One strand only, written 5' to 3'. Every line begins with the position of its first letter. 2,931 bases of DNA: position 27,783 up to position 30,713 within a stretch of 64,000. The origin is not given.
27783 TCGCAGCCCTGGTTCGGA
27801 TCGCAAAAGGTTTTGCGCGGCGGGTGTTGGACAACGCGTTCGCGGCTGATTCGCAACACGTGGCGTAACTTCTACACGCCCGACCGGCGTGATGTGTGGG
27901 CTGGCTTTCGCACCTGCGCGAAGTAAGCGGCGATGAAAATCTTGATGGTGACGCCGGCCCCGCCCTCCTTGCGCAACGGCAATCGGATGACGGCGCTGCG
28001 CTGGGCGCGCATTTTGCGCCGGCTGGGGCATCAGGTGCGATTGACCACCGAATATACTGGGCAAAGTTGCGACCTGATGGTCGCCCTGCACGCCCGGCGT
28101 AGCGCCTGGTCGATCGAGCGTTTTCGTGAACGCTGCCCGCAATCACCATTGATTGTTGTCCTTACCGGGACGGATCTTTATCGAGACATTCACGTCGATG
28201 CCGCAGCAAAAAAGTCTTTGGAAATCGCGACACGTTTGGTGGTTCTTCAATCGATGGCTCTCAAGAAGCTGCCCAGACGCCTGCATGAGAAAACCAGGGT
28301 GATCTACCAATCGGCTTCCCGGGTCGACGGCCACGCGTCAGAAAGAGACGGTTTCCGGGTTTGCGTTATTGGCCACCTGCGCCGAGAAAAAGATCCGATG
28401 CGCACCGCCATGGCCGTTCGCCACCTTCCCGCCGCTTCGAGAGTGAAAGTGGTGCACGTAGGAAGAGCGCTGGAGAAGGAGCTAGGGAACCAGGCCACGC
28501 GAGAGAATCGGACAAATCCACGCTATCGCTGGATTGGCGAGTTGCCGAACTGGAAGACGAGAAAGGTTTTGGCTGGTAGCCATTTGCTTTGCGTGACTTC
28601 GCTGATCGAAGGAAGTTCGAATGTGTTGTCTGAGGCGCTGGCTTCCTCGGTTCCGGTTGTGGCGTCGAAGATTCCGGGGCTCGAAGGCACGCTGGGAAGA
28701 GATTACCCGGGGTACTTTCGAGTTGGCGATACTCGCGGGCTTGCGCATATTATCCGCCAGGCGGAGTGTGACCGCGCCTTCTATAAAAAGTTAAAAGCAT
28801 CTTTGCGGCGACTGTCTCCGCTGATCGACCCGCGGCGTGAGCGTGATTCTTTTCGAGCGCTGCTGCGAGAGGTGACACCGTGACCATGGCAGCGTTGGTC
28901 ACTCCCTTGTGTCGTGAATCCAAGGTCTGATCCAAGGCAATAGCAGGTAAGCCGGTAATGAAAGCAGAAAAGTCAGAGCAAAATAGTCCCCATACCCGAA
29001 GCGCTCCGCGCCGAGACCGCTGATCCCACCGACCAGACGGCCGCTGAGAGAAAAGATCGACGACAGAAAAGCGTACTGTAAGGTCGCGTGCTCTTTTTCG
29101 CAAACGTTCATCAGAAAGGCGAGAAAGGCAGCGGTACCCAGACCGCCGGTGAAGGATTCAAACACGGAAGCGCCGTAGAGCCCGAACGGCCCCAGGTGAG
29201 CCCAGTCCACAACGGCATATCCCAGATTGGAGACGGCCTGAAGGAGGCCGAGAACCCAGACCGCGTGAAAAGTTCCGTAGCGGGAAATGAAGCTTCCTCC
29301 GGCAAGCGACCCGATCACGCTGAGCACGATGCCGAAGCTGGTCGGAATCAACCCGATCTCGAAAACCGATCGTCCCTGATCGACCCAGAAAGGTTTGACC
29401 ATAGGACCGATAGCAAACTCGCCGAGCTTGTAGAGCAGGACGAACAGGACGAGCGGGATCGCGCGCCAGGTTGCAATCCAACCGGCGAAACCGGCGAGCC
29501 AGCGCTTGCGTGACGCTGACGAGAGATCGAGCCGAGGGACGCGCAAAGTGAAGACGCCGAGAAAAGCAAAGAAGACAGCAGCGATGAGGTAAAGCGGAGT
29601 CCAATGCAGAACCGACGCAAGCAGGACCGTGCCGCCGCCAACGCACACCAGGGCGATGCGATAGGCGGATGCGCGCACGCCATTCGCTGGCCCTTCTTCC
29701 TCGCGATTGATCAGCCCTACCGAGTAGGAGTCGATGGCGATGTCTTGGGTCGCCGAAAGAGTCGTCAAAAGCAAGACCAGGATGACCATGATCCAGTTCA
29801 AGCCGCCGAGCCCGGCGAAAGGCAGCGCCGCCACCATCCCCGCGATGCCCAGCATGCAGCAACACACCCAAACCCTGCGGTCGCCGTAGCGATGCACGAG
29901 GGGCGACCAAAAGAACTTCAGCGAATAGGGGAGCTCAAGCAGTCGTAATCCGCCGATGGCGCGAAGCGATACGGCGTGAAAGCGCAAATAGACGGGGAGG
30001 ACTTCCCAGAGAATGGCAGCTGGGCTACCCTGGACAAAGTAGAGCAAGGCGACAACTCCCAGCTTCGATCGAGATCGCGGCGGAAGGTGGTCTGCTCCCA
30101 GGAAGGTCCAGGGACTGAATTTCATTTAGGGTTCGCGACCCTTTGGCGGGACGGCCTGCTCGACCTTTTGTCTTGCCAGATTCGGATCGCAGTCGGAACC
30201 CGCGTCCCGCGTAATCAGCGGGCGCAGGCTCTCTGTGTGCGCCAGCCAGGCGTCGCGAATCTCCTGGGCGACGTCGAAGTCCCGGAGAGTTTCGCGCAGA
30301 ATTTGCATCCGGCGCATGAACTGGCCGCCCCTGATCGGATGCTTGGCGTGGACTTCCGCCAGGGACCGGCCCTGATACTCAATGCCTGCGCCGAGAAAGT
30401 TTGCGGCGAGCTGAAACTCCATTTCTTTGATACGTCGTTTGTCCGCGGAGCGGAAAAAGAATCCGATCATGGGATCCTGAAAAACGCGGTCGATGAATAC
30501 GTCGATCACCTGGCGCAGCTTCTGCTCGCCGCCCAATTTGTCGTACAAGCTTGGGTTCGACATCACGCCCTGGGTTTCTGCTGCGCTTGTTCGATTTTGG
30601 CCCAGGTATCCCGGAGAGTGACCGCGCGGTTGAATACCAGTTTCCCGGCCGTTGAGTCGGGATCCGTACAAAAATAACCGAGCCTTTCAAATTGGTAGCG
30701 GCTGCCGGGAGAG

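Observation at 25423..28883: Three-gene operon GH84 glycosidase - EgtB/SenA-like synthase - SenB-like glycosyltransferase, without SelD/SenC or EgtD nearby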

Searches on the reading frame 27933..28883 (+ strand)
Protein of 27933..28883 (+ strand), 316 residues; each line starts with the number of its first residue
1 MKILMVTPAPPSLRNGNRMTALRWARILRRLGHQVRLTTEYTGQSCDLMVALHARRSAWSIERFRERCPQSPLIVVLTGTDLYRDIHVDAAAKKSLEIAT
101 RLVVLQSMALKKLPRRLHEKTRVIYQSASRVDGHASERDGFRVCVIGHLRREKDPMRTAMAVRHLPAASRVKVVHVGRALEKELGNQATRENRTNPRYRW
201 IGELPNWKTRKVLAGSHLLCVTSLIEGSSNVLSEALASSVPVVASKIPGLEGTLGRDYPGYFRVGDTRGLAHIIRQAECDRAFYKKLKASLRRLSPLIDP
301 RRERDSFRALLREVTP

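Call 3: search_protein_families(library=ncbifam, proteins=[window:27933-28883:+])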
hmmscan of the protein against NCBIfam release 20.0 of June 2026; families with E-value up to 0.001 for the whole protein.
window:27933-28883:+ (316 aa): 9 families
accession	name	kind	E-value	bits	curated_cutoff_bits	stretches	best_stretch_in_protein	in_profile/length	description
TIGR04348.1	TIGR04348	equivalog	1.1e-120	402.4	300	1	3-312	1-309/310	selenoneine biosynthesis selenosugar synthase SenB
NF038229.1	Glyco4_Geo_Pelo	equivalog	4.8e-28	98.2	400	1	2-315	1-337/338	GPMC system family 4 glycosyltransferase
NF047684.1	TeichurnBiosyTuaC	equivalog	1.8e-13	50.2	550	1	143-291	222-365/391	teichuronic acid biosynthesis protein TuaC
TIGR03999.1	thiol_BshA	equivalog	1.1e-06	27.8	273.7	1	161-289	220-347/375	N-acetyl-alpha-D-glucosaminyl L-malate synthase BshA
TIGR03088.1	stp2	hypoth_equivalog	1.7e-06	27.3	409.05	1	141-281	195-339/374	TIGR03088 family PEP-CTERM/XrtA system glycosyltransferase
NF046085.1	XrtY_assoc_Gly1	equivalog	5.9e-06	25.4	400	1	77-288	153-357/387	XrtY-associated glycosyltransferase XYAG1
NF041010.1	glycosy_Agl16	equivalog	2.5e-05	23.3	575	0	147-275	186-313/352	glycosylation protein Agl16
TIGR04047.1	MSMEG_0565_glyc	hypoth_equivalog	0.00022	20.4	259.85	1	197-276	258-337/373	MSMEG_0565 family glycosyltransferase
NF041876.1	EPS_EpsE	equivalog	0.0003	20.2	400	1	182-287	263-368/389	exopolysaccharide biosynthesis GT4 family glycosyltransferase EpsE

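Call 4: search_protein_families(library=pfam, proteins=[window:27933-28883:+])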
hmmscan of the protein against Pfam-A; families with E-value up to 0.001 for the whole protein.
window:27933-28883:+ (316 aa): 2 families
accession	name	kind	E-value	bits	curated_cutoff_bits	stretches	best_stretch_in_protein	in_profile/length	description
PF00534.26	Glycos_transf_1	-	4.7e-13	49.5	26.4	1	138-288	13-166/172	Glycosyl transferases group 1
PF13692.12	Glyco_trans_1_4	-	1.6e-12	48.3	27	1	142-275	3-137/142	Glycosyl transferases group 1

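Call 22: search_solved_structures(query=window:27933-28883:+, show_alignments=2, max_evalue=0.00001)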
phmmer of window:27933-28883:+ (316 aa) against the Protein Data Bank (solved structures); distinct sequences matched with E-value up to 0.00001: 4.
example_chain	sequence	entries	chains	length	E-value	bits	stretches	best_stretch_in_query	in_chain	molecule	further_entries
8k5u_A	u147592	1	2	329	1.7e-60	208.1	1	3-278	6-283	Se glycosyltransferase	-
8jjn_C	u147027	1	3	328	3.9e-59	203.6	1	3-316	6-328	TIGR04348 family glycosyltransferase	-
8jjq_C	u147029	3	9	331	3.9e-59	203.6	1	3-316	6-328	TIGR04348 family glycosyltransferase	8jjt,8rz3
8fbx_A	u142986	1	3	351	4.8e-59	203.3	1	3-316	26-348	Selenosugar synthase SenB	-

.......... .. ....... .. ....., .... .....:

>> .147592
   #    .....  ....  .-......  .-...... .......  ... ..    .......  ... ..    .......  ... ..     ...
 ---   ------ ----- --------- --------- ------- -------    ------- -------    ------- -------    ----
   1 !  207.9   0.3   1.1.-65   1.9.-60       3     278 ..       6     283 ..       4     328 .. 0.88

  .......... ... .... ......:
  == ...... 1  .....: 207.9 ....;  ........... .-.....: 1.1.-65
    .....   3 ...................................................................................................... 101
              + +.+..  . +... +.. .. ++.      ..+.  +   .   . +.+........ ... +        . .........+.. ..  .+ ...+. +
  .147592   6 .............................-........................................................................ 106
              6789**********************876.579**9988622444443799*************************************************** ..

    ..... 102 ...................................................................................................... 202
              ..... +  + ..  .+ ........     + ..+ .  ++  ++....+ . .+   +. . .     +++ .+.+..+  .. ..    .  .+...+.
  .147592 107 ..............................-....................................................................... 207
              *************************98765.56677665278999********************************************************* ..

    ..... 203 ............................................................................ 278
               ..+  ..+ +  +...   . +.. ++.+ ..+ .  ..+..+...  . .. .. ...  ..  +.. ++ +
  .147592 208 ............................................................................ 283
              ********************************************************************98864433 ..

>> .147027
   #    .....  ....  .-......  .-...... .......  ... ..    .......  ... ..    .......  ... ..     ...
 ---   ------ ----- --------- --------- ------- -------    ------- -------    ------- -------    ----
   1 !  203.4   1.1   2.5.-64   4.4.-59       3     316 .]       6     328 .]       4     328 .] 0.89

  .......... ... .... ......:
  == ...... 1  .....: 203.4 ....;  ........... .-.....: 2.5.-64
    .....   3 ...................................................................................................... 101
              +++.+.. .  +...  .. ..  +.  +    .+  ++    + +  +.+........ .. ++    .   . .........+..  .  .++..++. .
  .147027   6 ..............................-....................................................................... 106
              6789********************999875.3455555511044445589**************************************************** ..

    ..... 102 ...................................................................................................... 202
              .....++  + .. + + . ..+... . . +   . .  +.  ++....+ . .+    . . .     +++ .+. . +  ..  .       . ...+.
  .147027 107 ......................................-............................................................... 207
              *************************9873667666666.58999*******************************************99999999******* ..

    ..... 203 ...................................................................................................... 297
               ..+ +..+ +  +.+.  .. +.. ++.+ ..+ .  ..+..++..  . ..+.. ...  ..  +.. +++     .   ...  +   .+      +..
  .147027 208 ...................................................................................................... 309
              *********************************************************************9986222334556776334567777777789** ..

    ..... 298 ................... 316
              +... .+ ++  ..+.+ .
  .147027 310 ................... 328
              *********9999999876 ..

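Call 27: find_related_loci(query=A1, collection=genome_contigs, flank=10000)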
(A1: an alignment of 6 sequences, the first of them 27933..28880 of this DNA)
Query A1 (316 aa) in genome_contigs; peptide patterns used: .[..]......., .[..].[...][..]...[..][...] (x = any residue, [..] = any of these).
599 stretches matched a pattern (row limit reached: there are more); 597 encode a relative of the query (tblastn E <= 1e-3); the best 80 are kept; 80 distinct loci.
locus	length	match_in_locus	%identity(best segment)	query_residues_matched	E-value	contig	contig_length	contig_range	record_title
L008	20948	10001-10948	62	1-315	7e-131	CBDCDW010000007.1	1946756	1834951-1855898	MAG: uncultured Candidatus Binatia bacterium isolate 9a2c71a9-8664-4bc0-91de-9535c4cbd7a1 genome assembly, contig: conti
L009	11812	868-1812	63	1-314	3e-126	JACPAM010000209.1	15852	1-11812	MAG: Deltaproteobacteria bacterium isolate NC_groundwater_231_Ag_S-0.2um_58_12 S5_GD2017_2_S2_scaffold_4466, whole genom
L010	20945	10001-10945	63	1-314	1e-124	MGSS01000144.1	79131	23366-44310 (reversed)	MAG: Deltaproteobacteria bacterium RIFCSPLOWO2_12_FULL_60_19 rifcsplowo2_12_scaffold_797, whole genome shotgun sequence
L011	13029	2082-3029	61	1-315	4e-124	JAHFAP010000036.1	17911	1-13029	MAG: Deltaproteobacteria bacterium isolate nzgw178 NODE_1330_length_17912_cov_7.615705, whole genome shotgun sequence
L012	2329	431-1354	66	1-308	1e-130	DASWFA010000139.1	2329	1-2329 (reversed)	MAG TPA_asm: Candidatus Binatia bacterium isolate SMAG_U2777 k141_2013314, whole genome shotgun sequence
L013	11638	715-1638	64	1-308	2e-120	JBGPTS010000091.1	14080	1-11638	MAG: Candidatus Binatia bacterium isolate OBJ1_062018_110_62 k141_1233872_length_14080_cov_12.1981, whole genome shotgun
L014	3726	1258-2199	61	1-315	2e-122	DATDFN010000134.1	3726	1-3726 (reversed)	MAG TPA_asm: Candidatus Binatia bacterium isolate SMAG_U227 k141_252819, whole genome shotgun sequence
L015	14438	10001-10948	60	1-314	1e-118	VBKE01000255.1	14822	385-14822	MAG: Deltaproteobacteria bacterium isolate DP_1 14_1009_09_30cm_scaffold_2655_e:197.2, whole genome shotgun sequence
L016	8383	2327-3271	59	1-314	9e-118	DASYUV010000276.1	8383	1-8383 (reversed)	MAG TPA_asm: Candidatus Binatia bacterium isolate SMAG_U4604 k141_591404, whole genome shotgun sequence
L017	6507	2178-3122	59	1-314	6e-117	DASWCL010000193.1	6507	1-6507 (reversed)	MAG TPA_asm: Candidatus Binatia bacterium isolate SMAG_U2708 k141_1424502, whole genome shotgun sequence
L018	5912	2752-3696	58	1-314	2e-116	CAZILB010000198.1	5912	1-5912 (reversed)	MAG TPA_asm: uncultured Syntrophobacter sp. isolate SRP217488_co1_161 genome assembly, contig: NODE_14276_length_5912_co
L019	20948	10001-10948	58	1-314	1e-114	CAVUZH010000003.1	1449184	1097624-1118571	MAG: uncultured delta proteobacterium isolate MFD05567.bin.2.276 genome assembly, contig: contig_11253, whole genome sho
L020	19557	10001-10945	56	1-314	2e-110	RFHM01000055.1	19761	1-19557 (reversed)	MAG: Acidobacteria bacterium isolate J050 k99_109123, whole genome shotgun sequence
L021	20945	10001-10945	54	1-314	1e-109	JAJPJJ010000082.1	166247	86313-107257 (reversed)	MAG: Bacillota bacterium isolate Centralia_MAG_45 k107_23422776, whole genome shotgun sequence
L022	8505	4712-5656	56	1-314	1e-108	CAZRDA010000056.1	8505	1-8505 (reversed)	MAG TPA_asm: uncultured bacterium isolate binchicken_co292_9 genome assembly, contig: NODE_1697_length_8505_cov_5.870414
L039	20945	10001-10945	51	2-315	1e-101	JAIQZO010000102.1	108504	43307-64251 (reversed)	MAG: Candidatus Anammoxibacter sp. isolate OFTM134 OFTM134_101, whole genome shotgun sequence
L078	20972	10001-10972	50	1-316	4e-93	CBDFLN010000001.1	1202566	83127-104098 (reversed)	MAG: Dehalococcoidia bacterium isolate 003fc3b9-e64e-4308-b6bf-e309b32d3edc genome assembly, contig: contig_1, whole gen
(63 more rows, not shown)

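Call 42: search_protein_families(library=ncbifam, proteins=[L020:11041-11856:+, L078:7614-8597:+, L039:11107-12000:+], max_evalue=0.000001)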
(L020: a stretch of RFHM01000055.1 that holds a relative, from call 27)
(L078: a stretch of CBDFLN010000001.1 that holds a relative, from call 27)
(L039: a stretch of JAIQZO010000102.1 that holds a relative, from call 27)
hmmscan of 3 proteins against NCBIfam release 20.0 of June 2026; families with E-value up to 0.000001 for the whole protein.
L020:11041-11856:+ (272 aa): 2 families
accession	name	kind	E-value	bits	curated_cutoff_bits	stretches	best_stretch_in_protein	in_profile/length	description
TIGR03438.1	egtD_ergothio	equivalog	3.4e-104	348.3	290.9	1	2-272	4-269/301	L-histidine N(alpha)-methyltransferase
TIGR03439.1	methyl_EasF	subfamily_domain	2.4e-61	207.4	205.55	1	3-272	16-290/321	EasF family methyltransferase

L078:7614-8597:+ (328 aa): 11 families
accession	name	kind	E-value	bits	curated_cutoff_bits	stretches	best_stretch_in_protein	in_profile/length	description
TIGR00476.1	selD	equivalog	3.5e-110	368.1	125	1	2-296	13-309/311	selenide, water dikinase SelD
NF002098.0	PRK00943.1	equivalog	8.8e-103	343.8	299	1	3-327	20-345/347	selenide, water dikinase SelD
NF010705.0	PRK14105.1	equivalog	3.3e-51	174.2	291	1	20-246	37-278/345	selenide, water dikinase SelD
TIGR04369.1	fusion_not_SelD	hypoth_equivalog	2.5e-38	131.7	700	1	29-304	381-692/701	oxidoreductase/SelD-related fusion protein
TIGR01379.1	thiL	equivalog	8.1e-26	90.7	184.15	1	23-242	16-242/320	thiamine-phosphate kinase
TIGR03267.1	methan_mark_2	hypoth_equivalog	8.5e-22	77.6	365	1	7-237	22-247/323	methanogenesis marker 2 protein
TIGR04049.1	AIR_rel_sll0787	hypoth_equivalog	3.7e-20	72.2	321.3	1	13-239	24-244/318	sll0787 family AIR synthase-like protein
NF004351.0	PRK05731.1-4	equivalog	2.4e-16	59.8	324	1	16-234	23-245/321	thiamine-phosphate kinase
NF004353.0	PRK05731.2-2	equivalog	6.7e-11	41.8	301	1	29-246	17-235/311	thiamine-phosphate kinase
TIGR04050.1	MSMEG_0567_Cter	hypoth_equivalog_domain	9.3e-11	41.7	312.2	1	12-237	15-227/296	MSMEG_0567/sll0787 family protein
NF004350.0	PRK05731.1-1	equivalog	1.1e-08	34.3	441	1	26-239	23-242/325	thiamine-phosphate kinase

L039:11107-12000:+ (298 aa): 10 families
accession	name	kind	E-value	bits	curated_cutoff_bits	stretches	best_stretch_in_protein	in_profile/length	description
TIGR00476.1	selD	equivalog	7e-107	357.2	125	1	1-297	12-309/311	selenide, water dikinase SelD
NF002098.0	PRK00943.1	equivalog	2.5e-91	306.2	299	1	2-294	19-309/347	selenide, water dikinase SelD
TIGR04369.1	fusion_not_SelD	hypoth_equivalog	3.3e-40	137.9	700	1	28-297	381-684/701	oxidoreductase/SelD-related fusion protein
NF010705.0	PRK14105.1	equivalog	1.1e-39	136.2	291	1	8-244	25-275/345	selenide, water dikinase SelD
TIGR01379.1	thiL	equivalog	6.2e-20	71.4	184.15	1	30-248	23-247/320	thiamine-phosphate kinase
TIGR03267.1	methan_mark_2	hypoth_equivalog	2.1e-14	53.3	365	1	29-241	42-250/323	methanogenesis marker 2 protein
NF004353.0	PRK05731.2-2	equivalog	1.4e-13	50.6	301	1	29-248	17-236/311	thiamine-phosphate kinase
TIGR04049.1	AIR_rel_sll0787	hypoth_equivalog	5.3e-12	45.4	321.3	1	31-238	43-242/318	sll0787 family AIR synthase-like protein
NF004351.0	PRK05731.1-4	equivalog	9.5e-12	44.6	324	1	59-240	71-250/321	thiamine-phosphate kinase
TIGR02124.1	hypE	equivalog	1.1e-09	37.7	251.6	1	29-243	31-249/332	hydrogenase expression/formation protein HypE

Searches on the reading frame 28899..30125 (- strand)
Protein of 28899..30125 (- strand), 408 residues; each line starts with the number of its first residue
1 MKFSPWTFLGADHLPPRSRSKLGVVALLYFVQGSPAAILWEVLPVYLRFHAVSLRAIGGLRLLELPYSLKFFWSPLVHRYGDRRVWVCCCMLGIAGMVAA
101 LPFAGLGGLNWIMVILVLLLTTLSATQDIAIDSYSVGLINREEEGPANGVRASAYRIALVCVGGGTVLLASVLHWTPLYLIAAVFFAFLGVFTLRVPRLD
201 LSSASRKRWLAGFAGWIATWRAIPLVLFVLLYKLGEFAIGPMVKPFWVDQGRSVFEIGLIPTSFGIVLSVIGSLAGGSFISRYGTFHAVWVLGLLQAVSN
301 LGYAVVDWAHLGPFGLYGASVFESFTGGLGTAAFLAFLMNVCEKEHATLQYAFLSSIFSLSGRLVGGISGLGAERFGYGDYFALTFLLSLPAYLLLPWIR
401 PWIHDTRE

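Call 3: search_protein_families(library=ncbifam, proteins=[window:28899-30125:-])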
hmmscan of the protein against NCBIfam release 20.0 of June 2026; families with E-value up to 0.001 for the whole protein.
window:28899-30125:- (408 aa): 4 families
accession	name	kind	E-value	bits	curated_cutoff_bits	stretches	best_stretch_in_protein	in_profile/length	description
TIGR00901.2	2A0125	subfamily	2.6e-78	263.5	350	1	21-398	5-416/417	AmpG family muropeptide MFS transporter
NF008867.0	PRK11902.1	equivalog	1.2e-57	195.7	656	1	21-404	14-408/419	muropeptide transporter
NF008238.0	PRK11010.1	equivalog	8.2e-49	166.7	756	1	22-401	14-404/492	muropeptide MFS transporter AmpG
TIGR02718.1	sider_RhtX_FptX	subfamily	1e-31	110.3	356.15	1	24-395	5-386/390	RhtX/FptX family siderophore transporter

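Call 4: search_protein_families(library=pfam, proteins=[window:28899-30125:-])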
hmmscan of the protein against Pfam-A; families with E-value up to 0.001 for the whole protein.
window:28899-30125:- (408 aa): 2 families
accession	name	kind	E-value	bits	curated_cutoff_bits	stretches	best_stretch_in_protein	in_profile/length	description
PF07690.21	MFS_1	-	3.7e-17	62.7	33.4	2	66-217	45-197/347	Major Facilitator Superfamily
PF13000.13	Acatn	-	8.7e-10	38.2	23.7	1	26-92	6-79/546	Acetyl-coenzyme A transporter 1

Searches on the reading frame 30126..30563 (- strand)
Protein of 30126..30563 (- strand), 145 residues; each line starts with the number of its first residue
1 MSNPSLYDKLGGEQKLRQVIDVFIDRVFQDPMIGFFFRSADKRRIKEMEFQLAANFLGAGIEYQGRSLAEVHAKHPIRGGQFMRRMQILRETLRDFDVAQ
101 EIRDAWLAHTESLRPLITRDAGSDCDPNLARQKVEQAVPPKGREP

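Call 84: search_protein_families(library=pfam, proteins=[window:30126-30563:-], max_evalue=0.01)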
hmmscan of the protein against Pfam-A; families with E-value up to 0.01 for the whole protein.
window:30126-30563:- (145 aa): 1 family
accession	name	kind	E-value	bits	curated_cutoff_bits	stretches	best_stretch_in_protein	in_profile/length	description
PF01152.27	Bac_globin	-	6.8e-09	36.4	21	1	5-114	1-116/121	Bacterial-like globin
